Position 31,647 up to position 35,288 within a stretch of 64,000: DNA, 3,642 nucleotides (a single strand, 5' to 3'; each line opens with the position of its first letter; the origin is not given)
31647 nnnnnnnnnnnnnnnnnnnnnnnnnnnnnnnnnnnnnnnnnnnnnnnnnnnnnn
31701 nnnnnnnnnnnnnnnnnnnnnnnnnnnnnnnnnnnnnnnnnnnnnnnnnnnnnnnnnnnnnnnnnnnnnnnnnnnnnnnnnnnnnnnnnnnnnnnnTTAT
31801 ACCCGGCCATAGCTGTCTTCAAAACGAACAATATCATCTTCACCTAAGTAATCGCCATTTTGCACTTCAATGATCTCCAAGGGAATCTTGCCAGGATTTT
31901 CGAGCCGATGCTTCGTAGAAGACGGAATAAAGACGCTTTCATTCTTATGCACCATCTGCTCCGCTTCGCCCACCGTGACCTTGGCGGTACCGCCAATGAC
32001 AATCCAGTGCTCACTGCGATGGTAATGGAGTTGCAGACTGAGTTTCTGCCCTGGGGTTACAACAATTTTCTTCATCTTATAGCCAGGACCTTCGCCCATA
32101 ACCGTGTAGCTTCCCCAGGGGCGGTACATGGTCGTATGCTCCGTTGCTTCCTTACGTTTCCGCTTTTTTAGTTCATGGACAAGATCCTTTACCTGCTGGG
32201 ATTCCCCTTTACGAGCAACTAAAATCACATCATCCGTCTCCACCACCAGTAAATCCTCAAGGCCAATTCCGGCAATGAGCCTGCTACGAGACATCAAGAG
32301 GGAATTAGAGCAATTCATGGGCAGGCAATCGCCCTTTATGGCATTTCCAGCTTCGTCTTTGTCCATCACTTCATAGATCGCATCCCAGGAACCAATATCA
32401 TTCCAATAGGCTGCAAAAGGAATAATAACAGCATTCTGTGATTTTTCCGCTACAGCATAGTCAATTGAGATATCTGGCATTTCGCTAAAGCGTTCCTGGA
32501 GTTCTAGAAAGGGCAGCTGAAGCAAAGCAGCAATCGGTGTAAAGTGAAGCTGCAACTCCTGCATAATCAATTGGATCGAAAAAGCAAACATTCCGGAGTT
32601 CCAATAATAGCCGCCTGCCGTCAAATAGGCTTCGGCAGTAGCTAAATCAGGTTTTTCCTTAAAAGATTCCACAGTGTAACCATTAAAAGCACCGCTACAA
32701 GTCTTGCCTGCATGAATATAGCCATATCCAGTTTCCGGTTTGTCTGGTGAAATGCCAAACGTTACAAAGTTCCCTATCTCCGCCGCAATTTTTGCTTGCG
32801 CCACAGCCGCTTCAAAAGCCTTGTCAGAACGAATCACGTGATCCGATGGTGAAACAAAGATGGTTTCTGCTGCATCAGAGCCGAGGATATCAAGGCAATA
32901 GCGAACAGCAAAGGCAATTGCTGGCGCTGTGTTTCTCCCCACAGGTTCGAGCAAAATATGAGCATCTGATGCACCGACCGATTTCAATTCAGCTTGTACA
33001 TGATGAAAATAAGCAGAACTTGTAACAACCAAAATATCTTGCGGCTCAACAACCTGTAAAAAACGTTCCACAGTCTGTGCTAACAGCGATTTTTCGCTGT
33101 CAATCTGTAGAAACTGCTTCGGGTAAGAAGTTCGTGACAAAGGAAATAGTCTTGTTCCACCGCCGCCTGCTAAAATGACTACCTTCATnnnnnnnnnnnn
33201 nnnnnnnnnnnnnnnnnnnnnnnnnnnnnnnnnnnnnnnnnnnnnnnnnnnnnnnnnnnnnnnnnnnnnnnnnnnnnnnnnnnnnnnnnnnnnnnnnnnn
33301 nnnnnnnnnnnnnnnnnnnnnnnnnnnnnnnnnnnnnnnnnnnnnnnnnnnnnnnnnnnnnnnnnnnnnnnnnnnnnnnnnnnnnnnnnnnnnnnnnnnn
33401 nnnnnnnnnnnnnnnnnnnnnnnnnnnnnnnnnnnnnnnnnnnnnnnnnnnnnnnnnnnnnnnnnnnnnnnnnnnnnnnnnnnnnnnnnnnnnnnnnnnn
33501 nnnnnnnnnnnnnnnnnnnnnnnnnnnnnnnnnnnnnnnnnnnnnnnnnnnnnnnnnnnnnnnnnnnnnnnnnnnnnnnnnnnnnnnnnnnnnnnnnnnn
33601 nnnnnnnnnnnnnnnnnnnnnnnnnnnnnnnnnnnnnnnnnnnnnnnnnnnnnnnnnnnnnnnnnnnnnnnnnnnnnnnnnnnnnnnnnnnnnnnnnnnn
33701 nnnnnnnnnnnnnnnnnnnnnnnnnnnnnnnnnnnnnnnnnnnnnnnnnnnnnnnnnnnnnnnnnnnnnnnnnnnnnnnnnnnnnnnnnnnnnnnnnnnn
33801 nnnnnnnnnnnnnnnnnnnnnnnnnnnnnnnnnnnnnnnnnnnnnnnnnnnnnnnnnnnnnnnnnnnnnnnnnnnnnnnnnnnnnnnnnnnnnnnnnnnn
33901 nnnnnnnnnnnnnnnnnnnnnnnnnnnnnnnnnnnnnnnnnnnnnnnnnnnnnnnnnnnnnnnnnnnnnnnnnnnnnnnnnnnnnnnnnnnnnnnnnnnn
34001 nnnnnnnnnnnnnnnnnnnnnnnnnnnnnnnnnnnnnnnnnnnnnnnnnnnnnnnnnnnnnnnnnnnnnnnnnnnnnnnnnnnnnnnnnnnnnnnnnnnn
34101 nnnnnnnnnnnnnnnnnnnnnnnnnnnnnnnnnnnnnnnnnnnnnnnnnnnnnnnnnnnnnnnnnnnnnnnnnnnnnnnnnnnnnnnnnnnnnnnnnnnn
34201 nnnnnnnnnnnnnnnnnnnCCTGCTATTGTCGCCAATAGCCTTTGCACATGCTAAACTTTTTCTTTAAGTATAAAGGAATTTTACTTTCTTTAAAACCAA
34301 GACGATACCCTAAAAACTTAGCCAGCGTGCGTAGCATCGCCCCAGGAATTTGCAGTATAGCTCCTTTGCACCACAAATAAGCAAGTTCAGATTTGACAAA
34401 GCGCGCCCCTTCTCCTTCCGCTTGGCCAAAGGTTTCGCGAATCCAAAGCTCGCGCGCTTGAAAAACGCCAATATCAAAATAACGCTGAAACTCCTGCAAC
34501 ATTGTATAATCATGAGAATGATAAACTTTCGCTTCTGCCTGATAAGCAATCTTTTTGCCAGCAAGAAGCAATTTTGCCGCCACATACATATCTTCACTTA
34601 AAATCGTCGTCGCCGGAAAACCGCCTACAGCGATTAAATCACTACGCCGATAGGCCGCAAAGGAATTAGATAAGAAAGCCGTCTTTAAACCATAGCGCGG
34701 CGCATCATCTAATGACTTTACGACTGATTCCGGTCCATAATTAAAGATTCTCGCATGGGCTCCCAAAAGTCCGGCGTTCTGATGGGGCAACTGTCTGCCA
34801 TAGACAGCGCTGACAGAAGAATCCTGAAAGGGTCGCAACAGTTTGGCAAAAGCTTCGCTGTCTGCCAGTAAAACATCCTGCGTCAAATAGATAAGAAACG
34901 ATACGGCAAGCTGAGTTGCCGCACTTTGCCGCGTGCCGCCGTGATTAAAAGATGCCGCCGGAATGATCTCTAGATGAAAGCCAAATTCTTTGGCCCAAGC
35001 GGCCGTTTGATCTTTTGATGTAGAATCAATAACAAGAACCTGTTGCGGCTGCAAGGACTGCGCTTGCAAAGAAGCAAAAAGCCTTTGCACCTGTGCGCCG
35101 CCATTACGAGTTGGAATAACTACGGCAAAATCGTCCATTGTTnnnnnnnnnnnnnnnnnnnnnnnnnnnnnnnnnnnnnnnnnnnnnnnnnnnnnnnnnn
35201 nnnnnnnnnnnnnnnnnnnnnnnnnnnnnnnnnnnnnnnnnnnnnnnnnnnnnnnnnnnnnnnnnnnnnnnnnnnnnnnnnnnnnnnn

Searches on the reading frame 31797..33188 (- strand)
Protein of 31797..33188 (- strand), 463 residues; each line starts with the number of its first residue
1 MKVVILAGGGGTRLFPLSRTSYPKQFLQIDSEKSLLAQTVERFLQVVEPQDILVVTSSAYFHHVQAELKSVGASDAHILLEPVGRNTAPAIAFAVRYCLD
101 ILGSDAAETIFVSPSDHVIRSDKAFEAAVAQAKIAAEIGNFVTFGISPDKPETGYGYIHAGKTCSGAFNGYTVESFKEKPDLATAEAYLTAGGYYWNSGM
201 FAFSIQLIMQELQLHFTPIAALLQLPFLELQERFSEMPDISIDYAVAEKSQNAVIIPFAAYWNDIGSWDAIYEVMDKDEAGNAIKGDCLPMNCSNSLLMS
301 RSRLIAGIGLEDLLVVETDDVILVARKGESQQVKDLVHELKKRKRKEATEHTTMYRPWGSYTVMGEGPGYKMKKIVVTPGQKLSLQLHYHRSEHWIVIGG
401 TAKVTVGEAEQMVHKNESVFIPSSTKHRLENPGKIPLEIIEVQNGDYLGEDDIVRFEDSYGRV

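Call 7: search_protein_families(library=pfam, proteins=[window:31797-33188:-], max_evalue=0.01)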
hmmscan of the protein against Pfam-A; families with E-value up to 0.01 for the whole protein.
window:31797-33188:- (463 aa): 7 families
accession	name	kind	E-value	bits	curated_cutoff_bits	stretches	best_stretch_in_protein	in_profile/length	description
PF01050.24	MannoseP_isomer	-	1.6e-51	173.8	23.6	1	344-458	2-116/116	Mannose-6-phosphate isomerase C-terminal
PF00483.29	NTP_transferase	-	9e-50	170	21.2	1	2-279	1-243/245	Nucleotidyl transferase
PF22640.1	ManC_GMP_beta-helix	-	4.8e-12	46.1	27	1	293-340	8-55/55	MannoseP isomerase/GMP-like beta-helix domain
PF07883.17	Cupin_2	-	3.5e-11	43.1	27.2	1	377-442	5-69/70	Cupin domain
PF12804.13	NTP_transf_3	-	3.5e-07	31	27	1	3-132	1-111/160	MobA-like NTP transferase domain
PF01128.25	IspD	-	0.0011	19.3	27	1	1-66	1-61/221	2-C-methyl-D-erythritol 4-phosphate cytidylyltransferase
PF02698.23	DUF218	-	0.0096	16.3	27.6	0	67-129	49-104/133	DUF218 domain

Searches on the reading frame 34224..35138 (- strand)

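Call 9: search_protein_families(library=pfam, proteins=[window:34224-35138:-], max_evalue=0.001)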
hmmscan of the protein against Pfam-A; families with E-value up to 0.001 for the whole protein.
window:34224-35138:- (304 aa): 4 families
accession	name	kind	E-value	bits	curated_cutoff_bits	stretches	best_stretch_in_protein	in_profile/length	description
PF00535.33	Glycos_transf_2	-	5.6e-14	52.9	23.3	1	6-169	2-165/168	Glycosyl transferase family 2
PF13641.12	Glyco_tranf_2_3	-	3.5e-09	37.5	27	1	3-212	2-216/230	Glycosyltransferase like family 2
PF13632.12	Glyco_trans_2_3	-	6.3e-06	26.6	27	1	93-219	12-135/198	Glycosyl transferase family group 2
PF13506.12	Glyco_transf_21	-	0.00011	22.1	21.7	1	91-220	42-169/174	Glycosyl transferase family 21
